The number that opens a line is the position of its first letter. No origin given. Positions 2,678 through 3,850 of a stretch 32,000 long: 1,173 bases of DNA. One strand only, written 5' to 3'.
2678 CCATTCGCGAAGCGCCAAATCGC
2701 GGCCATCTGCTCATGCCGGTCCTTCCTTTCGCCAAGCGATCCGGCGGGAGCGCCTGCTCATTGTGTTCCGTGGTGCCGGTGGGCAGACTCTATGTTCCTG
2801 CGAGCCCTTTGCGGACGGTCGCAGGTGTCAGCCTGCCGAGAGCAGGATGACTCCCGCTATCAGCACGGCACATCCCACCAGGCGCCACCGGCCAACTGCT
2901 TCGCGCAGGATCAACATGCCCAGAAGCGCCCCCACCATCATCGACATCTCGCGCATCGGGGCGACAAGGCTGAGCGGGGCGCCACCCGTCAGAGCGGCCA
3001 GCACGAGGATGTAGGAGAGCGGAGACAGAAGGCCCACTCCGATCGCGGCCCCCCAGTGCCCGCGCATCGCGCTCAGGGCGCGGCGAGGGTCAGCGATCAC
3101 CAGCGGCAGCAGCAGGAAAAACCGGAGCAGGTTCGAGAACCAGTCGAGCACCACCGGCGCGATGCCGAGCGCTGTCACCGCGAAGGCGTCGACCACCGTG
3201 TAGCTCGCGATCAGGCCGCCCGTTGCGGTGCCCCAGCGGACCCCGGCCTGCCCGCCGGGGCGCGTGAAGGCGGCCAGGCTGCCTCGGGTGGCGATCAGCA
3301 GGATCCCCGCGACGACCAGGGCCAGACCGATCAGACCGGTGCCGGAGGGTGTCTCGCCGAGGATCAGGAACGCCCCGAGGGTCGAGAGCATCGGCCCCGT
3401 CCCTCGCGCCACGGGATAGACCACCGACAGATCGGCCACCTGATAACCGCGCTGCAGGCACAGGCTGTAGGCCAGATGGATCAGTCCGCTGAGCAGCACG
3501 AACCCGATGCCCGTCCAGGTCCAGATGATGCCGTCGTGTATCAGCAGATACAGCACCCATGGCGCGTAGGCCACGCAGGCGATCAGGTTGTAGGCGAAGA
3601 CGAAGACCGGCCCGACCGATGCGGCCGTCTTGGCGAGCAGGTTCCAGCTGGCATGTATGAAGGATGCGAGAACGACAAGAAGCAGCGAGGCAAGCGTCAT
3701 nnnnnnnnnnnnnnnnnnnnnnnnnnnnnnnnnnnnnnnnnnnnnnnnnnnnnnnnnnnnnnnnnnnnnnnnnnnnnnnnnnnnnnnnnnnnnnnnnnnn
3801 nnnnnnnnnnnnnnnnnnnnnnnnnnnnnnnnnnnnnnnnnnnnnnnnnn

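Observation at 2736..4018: Riboswitch-controlled EamA/DMT transporter cassette inserted between terL and portal of a prophage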

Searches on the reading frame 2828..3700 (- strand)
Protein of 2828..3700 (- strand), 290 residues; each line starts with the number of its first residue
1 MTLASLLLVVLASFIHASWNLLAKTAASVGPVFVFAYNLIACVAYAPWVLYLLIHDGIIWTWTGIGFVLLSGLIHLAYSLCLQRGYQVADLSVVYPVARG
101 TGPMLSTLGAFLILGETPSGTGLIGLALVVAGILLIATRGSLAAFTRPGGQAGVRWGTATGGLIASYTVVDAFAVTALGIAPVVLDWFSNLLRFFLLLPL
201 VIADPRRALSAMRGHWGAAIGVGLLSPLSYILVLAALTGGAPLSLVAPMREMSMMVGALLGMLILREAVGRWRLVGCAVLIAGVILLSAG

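Call 5: search_protein_families(library=pfam, proteins=[window:2828-3700:-], max_evalue=0.01)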
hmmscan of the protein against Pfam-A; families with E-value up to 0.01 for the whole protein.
window:2828-3700:- (290 aa): 3 families
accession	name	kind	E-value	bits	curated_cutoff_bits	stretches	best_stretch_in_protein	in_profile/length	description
PF00892.27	EamA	-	4.8e-15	56.5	28.2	2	5-137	3-134/135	EamA-like transporter family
PF05653.20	Mg_trans_NIPA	-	0.0012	18.5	26.2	1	240-287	72-119/295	Magnesium transporter NIPA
PF10639.15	TMEM234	-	0.0064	17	30.1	0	79-136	55-112/113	Putative transmembrane family 234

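Call 9: search_protein_families(library=ncbifam, proteins=[window:2828-3700:-], max_evalue=0.01)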
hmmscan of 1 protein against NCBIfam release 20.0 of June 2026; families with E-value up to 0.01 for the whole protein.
window:2828-3700:- (290 aa): 5 families
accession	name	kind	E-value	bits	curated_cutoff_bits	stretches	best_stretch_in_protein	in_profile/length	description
TIGR03340.1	phn_DUF6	hypoth_equivalog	3.8e-33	115.4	288.15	1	5-286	2-280/281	phosphonate utilization associated putative membrane protein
NF051482.1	EbrB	exception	1.4e-06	28.9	160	1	52-137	21-102/105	SMR family multidrug efflux transporter EbrB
TIGR00950.1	2A78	equivalog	6.3e-06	25.8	230.2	1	69-285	51-264/264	carboxylate/amino acid/amine transporter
NF007767.1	PRK10452.1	equivalog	0.0013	18.9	122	1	65-138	31-103/120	multidrug/spermidine efflux SMR transporter subunit MdtJ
NF051481.1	EbrA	exception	0.0039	17.5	160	0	241-288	55-103/104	SMR family multidrug efflux transporter EbrA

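Call 10: find_related_loci(query=window:2828-3700:-, collection=genome_contigs, flank=4000)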
Query window:2828-3700:- (290 aa) in genome_contigs; peptide patterns used: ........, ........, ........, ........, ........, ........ (x = any residue, [..] = any of these).
399 stretches matched a pattern; 274 encode a relative of the query (tblastn E <= 1e-3); the best 80 are kept; 80 distinct loci.
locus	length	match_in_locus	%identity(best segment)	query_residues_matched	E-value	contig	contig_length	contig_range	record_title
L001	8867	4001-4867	97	1-289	9e-177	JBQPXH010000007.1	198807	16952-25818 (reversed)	Rhodobacter sp. NSM assembly_contig_7, whole genome shotgun sequence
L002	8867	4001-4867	95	1-289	2e-172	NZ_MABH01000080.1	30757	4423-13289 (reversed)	Cereibacter johrii strain JA192 Masurca_2_len_T:30757, whole genome shotgun sequence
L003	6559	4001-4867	94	1-289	4e-164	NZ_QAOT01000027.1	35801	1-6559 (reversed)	Cereibacter azotoformans strain KA25 Ga0191649_127, whole genome shotgun sequence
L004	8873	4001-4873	85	1-290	6e-157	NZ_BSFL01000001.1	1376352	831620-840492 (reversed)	Methylopila turkensis strain VKM B-2748 soapdenovo_K_61_1, whole genome shotgun sequence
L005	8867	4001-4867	87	1-288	2e-156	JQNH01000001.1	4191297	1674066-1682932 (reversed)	Rhizobiales bacterium YIM 77505 EI58DRAFT_unitig_0_quiver_dupTrim_9670.1_C, whole genome shotgun sequence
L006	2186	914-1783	86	1-289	2e-167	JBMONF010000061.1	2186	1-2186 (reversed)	MAG: Pseudomonadota bacterium isolate Betzabe_MAG069 MAG069_61, whole genome shotgun sequence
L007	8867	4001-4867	90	1-289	8e-155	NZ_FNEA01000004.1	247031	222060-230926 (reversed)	Paracoccus denitrificans strain DSM 413, whole genome shotgun sequence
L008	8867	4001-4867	90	1-289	7e-154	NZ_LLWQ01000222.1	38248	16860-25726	Paracoccus sp. MKU1 Contig222, whole genome shotgun sequence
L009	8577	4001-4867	84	1-288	7e-152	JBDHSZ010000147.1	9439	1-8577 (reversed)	MAG: Shinella sp. isolate AS-MESO-3CA.350 NODE_31179_length_9439_cov_4.283593, whole genome shotgun sequence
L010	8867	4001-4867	85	1-288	2e-151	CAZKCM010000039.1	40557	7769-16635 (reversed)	MAG TPA_asm: uncultured Rhodospirillaceae bacterium isolate SRP268622_co1_584 genome assembly, contig: NODE_1810_length_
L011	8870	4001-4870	84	1-289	6e-151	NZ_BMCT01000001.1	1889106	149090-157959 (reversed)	Azorhizobium oxalatiphilum strain CCM 7897 sequence01, whole genome shotgun sequence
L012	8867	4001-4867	84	1-288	2e-150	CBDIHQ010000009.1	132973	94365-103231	MAG: Aquabacter sp. isolate 7e7a62fc-4913-440f-9684-c98570a3fd34 genome assembly, contig: contig_9, whole genome shotgun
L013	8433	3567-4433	88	1-289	4e-150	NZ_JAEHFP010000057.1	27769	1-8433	Paracoccus binzhouensis strain wg1 scaffold57.1-size27769, whole genome shotgun sequence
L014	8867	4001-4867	82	1-289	5e-150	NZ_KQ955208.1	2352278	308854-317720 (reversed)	Paracoccus aminovorans strain HPD-2 Scaffold1, whole genome shotgun sequence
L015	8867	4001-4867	82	1-289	5e-150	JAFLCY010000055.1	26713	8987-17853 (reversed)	MAG: Rhodobacterales bacterium isolate UWPOB_RHODOB1 gnl_X_KBLHCKFH_53, whole genome shotgun sequence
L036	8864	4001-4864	79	1-288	8e-142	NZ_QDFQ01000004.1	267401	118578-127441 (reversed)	Arthrobacter sp. TPD3018 Contig_58, whole genome shotgun sequence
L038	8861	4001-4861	84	1-287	2e-141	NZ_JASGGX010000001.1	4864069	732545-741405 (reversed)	MAG: Propionivibrio sp. isolate 5N011 JMF-2111-06-0005.ont.bin.11_0, whole genome shotgun sequence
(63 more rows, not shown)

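Call 47: find_encoding_contigs(protein=window:2828-3700:-, flank=8000, max_places=10)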
Protein window:2828-3700:- (290 aa): 23 contigs read that carry it; 10 places shown.
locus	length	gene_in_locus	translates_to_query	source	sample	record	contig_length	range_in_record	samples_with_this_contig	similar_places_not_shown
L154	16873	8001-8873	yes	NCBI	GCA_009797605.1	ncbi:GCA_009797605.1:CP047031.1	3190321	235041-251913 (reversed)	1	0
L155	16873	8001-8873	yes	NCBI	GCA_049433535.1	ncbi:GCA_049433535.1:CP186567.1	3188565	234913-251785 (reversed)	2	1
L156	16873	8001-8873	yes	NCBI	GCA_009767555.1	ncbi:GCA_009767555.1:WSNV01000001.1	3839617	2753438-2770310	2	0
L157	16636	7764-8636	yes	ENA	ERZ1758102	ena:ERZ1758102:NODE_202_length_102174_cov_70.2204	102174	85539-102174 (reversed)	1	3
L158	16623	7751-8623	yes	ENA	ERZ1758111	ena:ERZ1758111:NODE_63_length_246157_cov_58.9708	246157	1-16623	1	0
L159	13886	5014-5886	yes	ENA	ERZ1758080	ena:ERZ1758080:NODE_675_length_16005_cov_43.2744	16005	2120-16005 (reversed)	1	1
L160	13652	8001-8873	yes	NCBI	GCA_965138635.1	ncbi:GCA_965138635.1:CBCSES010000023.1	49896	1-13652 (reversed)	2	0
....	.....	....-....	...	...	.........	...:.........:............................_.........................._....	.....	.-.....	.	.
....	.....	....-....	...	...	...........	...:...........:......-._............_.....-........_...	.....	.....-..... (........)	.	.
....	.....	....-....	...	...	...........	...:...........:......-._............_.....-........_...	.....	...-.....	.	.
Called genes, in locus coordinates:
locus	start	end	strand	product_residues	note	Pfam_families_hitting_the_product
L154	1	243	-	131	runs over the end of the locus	PF10073:GapR_DNA-bd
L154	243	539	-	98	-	-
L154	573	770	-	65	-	-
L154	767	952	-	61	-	-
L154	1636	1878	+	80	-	-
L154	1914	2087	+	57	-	-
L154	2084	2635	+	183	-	PF09152:DUF1937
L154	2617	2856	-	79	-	-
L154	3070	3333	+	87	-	-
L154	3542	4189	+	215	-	-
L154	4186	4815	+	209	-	-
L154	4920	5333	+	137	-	PF01844:HNH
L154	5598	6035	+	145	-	PF05119:Terminase_4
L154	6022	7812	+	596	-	PF03354:TerL_ATPase, PF20441:TerL_nuclease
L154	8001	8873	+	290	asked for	PF00892:EamA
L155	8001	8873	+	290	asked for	PF00892:EamA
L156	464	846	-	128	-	PF02195:ParB_N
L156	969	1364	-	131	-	PF10073:GapR_DNA-bd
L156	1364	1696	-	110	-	-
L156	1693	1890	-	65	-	-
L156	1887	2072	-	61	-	-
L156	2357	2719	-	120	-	PF13560:HTH_31, PF12844:HTH_19, PF13443:HTH_26 (weak), PF01381:HTH_3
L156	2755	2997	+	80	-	-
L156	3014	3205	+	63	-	-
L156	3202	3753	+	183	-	PF09152:DUF1937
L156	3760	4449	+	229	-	-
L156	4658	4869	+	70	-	-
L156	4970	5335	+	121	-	PF01844:HNH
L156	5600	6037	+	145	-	PF05119:Terminase_4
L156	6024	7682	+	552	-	PF03354:TerL_ATPase, PF20441:TerL_nuclease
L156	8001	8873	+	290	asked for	PF00892:EamA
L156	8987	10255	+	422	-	PF04860:Phage_portal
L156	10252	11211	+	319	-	PF25145:NfeD1b_N, PF01343:Peptidase_S49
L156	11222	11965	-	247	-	PF01925:TauE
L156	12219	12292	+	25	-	-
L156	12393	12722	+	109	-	-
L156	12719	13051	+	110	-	PF05521:Phage_HCP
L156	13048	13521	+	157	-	PF04883:HK97-gp10_like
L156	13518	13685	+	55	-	-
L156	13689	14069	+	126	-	PF11367:Tail_completion_gp17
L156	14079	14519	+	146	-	-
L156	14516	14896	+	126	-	-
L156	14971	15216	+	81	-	-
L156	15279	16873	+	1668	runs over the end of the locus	-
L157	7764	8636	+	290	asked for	PF00892:EamA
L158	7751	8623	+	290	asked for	PF00892:EamA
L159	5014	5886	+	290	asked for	PF00892:EamA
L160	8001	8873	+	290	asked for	PF00892:EamA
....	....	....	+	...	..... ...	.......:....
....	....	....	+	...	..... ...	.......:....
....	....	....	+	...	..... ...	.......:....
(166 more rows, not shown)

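Call 55: search_dna_similar(query=window:2828-3700:-, collection=phages, mode=protein, max_rows=15)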
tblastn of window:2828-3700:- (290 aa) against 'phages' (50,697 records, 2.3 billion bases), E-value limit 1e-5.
Records with a match: 4; places in all: 4; records where one place covers at least 80% of the query: 1.
Best place of each record, by identity: <60% 4.
By first word of the organism name: Salmonella 3; Escherichia 1.
By host as written in the record: Homo sapiens 2; Escherichia coli O157:H7 ATCC 43895 1; Salmonella enterica subsp. enterica serovar Kentucky 1.
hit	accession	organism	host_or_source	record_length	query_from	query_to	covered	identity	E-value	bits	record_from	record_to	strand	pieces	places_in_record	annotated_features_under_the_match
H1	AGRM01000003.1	Salmonella enterica subsp. houtenae str. ATCC BAA-1581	Homo sapiens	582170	15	274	90%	31.1%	4e-11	69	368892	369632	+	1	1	integral membrane protein DUF6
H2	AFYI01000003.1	Salmonella enterica subsp. enterica serovar Infantis str. ...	Homo sapiens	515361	65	287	77%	35.7%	3e-14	79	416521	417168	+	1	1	integral membrane protein DUF6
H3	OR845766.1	Escherichia phage ECO95 1-6-1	Escherichia coli O157:H7 ATCC 43895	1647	65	287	77%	35.7%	3e-14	78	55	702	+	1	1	record has no annotation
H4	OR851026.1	Salmonella phage S.Kent 1-2-1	Salmonella enterica subsp. enterica ...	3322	65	287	77%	35.7%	4e-14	78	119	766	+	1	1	record has no annotation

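Call 66: search_protein_families(library=pfam, proteins=[L001:1900-2757:-, L001:2892-3617:+, L001:6283-7203:+, L007:2374-3699:+, L007:4928-8398:-, L004:2585-3568:-, L004:4966-5415:-, L036:2029-2808:+, L036:4959-6485:+, L038:2299-3741:+], max_evalue=0.0001)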
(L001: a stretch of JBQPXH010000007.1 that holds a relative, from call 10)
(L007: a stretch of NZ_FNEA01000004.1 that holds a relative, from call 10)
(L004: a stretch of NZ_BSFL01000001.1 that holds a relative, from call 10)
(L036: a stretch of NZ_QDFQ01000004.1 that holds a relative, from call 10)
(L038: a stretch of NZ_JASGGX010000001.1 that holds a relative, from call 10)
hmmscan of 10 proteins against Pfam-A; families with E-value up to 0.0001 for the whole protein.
L001:1900-2757:- (285 aa): 1 family
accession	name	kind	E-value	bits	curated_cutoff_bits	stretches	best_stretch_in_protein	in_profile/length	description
PF23666.2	Rcc01698_C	-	5.2e-29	100.9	27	1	22-121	1-98/98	Rcc01698-like, C-terminal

L001:2892-3617:+ (241 aa): 1 family
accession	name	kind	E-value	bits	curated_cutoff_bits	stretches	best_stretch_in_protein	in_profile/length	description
PF07007.17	LprI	-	6.6e-08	33.3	22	1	41-106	2-80/106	Lysozyme inhibitor LprI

L001:6283-7203:+ (306 aa): 1 family
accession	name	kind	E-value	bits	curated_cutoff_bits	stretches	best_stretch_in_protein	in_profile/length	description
PF09832.14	DUF2059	-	8.3e-09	35.8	23.6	0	107-166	1-57/60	Uncharacterized protein conserved in bacteria (DUF2059)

L007:2374-3699:+ (441 aa): 4 families
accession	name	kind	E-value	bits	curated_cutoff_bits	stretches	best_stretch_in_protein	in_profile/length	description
PF07991.19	KARI_N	-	5.5e-71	237.9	20.6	1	115-279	2-165/165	Acetohydroxy acid isomeroreductase, NADPH-binding domain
PF01450.25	KARI_C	-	6.2e-63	211.9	29.1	1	285-429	1-144/144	Ketol-acid reductoisomerase, C-terminal domain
PF03807.23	F420_oxidored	-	6.9e-05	23.8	21.6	0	119-192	1-77/94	NADP oxidoreductase coenzyme F420-dependent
PF02826.25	2-Hacid_dh_C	-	9.1e-05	22.3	25.1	0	107-191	26-106/178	D-isomer specific 2-hydroxyacid dehydrogenase, NAD binding domain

L007:4928-8398:- (1156 aa): 5 families
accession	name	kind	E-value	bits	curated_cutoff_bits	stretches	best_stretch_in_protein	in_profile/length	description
PF07733.18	DNA_pol3_alpha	-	5.1e-101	338.1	23.9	1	291-554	2-260/260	Bacterial DNA polymerase III alpha NTPase domain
PF17657.6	DNA_pol3_finger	-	1.2e-59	200.8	22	1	583-737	10-166/166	Bacterial DNA polymerase III alpha subunit finger domain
PF02811.25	PHP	-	2.8e-41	142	26.4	1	10-170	1-164/164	PHP domain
PF14579.12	HHH_6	-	2.1e-27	95.6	25.6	1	810-897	1-89/90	Helix-hairpin-helix motif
PF01336.31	tRNA_anti-codon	-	4.9e-05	23.6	27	1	994-1069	3-75/75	OB-fold nucleic acid binding domain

L004:2585-3568:- (327 aa): 2 families
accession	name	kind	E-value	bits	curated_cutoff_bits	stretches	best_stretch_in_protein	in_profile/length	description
PF00437.27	T2SSE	-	2.5e-34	119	24.9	1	106-286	100-272/370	Type II/IV secretion system protein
PF06414.18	Zeta_toxin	-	6.3e-05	22.9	22.3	0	151-214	18-78/199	Zeta toxin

L004:4966-5415:- (149 aa): 0 families

L036:2029-2808:+ (259 aa): 3 families
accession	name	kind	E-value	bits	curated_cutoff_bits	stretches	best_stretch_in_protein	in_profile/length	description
PF13561.12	adh_short_C2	-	1.2e-56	192.3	27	1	22-256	1-235/236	Enoyl-(Acyl carrier protein) reductase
PF00106.31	adh_short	-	8.9e-41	140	26.6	1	16-204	1-191/195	short chain dehydrogenase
PF08659.16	KR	-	1.1e-05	25.8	22.6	1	17-175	2-162/180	KR domain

L036:4959-6485:+ (508 aa): 1 family
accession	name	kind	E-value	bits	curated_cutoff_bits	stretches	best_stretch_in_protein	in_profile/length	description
PF03109.22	ABC1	-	1.2e-68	231.4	22.9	1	93-337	1-242/244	ABC1 atypical kinase-like domain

L038:2299-3741:+ (480 aa): 4 families
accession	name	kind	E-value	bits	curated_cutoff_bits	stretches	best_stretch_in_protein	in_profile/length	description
PF07992.20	Pyr_redox_2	-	1.5e-45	156.3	26.1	1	67-386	3-291/291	Pyridine nucleotide-disulphide oxidoreductase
PF00070.33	Pyr_redox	-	1.9e-11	44.8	22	1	223-303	2-67/82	Pyridine nucleotide-disulphide oxidoreductase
PF22366.1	NDH2_C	-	1.7e-07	31.7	27.7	1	412-466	3-58/62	NDH2 C-terminal domain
PF13454.12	NAD_binding_9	-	3e-05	24.5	21.8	0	68-98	1-35/155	FAD-NAD(P)-binding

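Call 67: find_related_loci(query=window:2828-3700:-, collection=viral_contigs, flank=5000)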
Query window:2828-3700:- (290 aa) in viral_contigs; peptide patterns used: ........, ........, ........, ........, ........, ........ (x = any residue, [..] = any of these).
11 stretches matched a pattern, but none encodes a relative of the query by tblastn (E <= 1e-3).

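Call 73: find_homologous_proteins(query=L156:11222-11965:-, max_evalue=1e-20)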
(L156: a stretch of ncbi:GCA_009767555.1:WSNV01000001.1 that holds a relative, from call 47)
Query L156:11222-11965:- (247 aa): 1564 proteins with E <= 1e-20 among 8000 candidates; the best 120 are listed.
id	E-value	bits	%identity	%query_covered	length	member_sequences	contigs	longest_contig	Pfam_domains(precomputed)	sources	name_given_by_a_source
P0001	6.6e-145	499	100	100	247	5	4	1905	PF01925.26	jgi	jgi:Sulfite exporter TauE/SafE.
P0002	2.6e-137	474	96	100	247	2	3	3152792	PF01925.26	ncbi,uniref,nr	ncbi:sulfite exporter TauE/SafE family protein [Cereibacter sphaeroides]|uniref:sulfite exporter Tau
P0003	5.7e-129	447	94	95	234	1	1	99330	PF01925.26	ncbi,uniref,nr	ncbi:sulfite exporter TauE/SafE family protein [Cereibacter johrii]|uniref:sulfite exporter TauE/Saf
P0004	2.0e-120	419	83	100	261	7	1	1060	PF01925.26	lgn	-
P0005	5.8e-120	418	82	100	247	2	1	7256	PF01925.26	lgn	-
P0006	1.8e-119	416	81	100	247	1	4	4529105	PF01925.26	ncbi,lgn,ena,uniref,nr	ncbi:sulfite exporter TauE/SafE family protein [Celeribacter indicus]|uniref:Probable membrane trans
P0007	7.9e-119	414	82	93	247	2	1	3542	PF01925.26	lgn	-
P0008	1.7e-118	413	81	100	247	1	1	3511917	PF01925.26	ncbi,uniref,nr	ncbi:sulfite exporter TauE/SafE family protein [Gemmobacter sp. 24YEA27]|uniref:sulfite exporter Tau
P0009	3.5e-118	412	82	100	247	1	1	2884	PF01925.26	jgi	jgi:uncharacterized membrane protein YfcA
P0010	4.2e-118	411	80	100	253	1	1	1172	PF01925.26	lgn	-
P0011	4.9e-118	411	81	100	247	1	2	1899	PF01925.26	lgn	-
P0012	8.5e-118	410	80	100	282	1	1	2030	PF01925.26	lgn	-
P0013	1.4e-117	410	81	100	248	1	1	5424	PF01925.26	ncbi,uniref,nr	ncbi:sulfite exporter TauE/SafE family protein [Paracoccus sp. SY]|uniref:sulfite exporter TauE/SafE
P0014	2.0e-117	409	80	100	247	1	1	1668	PF01925.26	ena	-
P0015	3.3e-117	409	81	100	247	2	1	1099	PF01925.26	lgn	-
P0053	5.2e-110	385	74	100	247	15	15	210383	PF01925.26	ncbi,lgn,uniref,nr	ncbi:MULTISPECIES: sulfite exporter TauE/SafE family protein [Agrobacterium tumefaciens complex]|uni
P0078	4.3e-106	372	75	100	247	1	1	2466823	PF01925.26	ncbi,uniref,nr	ncbi:sulfite exporter TauE/SafE family protein [Paracoccus denitrificans]|uniref:sulfite exporter Ta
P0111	1.6e-102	360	73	94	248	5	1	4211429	PF01925.26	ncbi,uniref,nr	ncbi:sulfite exporter TauE/SafE family protein [Methylocystis echinoides]|uniref:Probable membrane t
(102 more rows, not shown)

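Call 74: find_encoding_contigs(protein=P0006, flank=2500, max_places=1)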
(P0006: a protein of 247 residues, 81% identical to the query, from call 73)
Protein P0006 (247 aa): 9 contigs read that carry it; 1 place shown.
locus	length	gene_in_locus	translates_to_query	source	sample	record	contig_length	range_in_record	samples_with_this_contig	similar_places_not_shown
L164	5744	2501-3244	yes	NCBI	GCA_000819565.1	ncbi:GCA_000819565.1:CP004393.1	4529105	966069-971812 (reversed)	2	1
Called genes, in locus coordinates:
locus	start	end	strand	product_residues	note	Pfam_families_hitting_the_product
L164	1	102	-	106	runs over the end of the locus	PF10074:RovC_DNA-bd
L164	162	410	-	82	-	PF01381:HTH_3 (faint)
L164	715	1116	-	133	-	PF00436:SSB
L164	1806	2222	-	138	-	-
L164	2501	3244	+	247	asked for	PF01925:TauE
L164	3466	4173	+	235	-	PF03796:DnaB_C (weak)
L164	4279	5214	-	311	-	PF10686:YAcAr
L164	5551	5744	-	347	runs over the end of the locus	PF23639:DUF7146, PF13362:Toprim_3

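Call 75: find_encoding_contigs(protein=P0078, flank=2500, max_places=1)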
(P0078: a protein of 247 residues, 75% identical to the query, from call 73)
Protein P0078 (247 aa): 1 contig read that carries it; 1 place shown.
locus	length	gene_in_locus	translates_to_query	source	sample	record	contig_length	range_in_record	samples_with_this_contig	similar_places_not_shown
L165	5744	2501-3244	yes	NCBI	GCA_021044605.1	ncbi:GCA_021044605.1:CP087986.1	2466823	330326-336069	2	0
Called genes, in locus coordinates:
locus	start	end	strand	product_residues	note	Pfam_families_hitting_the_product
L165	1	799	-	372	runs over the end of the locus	PF07995:GSDH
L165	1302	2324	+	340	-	PF00144:Beta-lactamase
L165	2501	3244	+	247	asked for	PF01925:TauE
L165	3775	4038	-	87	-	PF10038:DUF2274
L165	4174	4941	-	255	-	PF00589:Phage_integrase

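Call 76: find_encoding_contigs(protein=P0053, flank=2500, max_places=1)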
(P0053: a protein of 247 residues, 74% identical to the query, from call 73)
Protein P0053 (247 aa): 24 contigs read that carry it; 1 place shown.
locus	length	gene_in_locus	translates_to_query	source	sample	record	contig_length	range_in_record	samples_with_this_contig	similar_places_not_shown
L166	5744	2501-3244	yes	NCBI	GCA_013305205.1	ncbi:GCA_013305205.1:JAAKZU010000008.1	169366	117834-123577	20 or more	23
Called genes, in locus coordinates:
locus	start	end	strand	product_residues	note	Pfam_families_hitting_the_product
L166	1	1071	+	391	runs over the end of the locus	PF00067:p450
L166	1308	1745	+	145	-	PF06903:VirK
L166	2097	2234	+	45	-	PF01527:HTH_Tnp_1 (weak)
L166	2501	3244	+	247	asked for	PF01925:TauE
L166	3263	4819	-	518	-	PF13007:LZ_Tnp_IS66, PF13005:zf-IS66, PF03050:DDE_Tnp_IS66, PF13817:DDE_Tnp_IS66_C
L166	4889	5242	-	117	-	PF05717:TnpB_IS66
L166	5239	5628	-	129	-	PF01527:HTH_Tnp_1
